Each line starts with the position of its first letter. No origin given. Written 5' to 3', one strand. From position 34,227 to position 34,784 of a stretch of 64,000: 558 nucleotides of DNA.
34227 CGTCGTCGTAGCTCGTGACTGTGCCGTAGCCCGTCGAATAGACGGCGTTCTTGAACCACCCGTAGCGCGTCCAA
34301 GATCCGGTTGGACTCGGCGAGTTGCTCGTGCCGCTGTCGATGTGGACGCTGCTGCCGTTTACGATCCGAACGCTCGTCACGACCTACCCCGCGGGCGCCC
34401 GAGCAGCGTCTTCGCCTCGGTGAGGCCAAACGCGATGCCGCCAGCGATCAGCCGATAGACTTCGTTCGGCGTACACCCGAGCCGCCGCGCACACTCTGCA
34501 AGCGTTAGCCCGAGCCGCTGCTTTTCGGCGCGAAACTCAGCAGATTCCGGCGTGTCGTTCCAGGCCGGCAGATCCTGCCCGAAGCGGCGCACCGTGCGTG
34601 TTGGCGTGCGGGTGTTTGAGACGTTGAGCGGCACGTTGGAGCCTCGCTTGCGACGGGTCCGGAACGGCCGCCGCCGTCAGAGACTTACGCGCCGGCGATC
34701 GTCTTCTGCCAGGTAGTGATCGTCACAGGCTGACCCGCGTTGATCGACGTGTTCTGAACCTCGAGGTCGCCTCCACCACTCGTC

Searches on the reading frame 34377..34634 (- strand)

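Call 81: search_protein_families(library=pfam, proteins=[window:34377-34634:-], max_evalue=0.01)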
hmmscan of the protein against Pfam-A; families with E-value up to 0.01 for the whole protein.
window:34377-34634:- (85 aa): 4 families
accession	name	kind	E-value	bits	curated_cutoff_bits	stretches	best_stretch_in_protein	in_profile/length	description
PF13560.12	HTH_31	-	2.1e-05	25.2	27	1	32-67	4-39/64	Helix-turn-helix domain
PF12728.13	HTH_17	-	0.0012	19.6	27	1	43-70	2-31/51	Helix-turn-helix domain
PF01381.28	HTH_3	-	0.0061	17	23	1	36-76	3-43/55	Helix-turn-helix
PF08281.18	Sigma70_r4_2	-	0.0078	16.3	25.7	0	41-63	25-47/54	Sigma-70, region 4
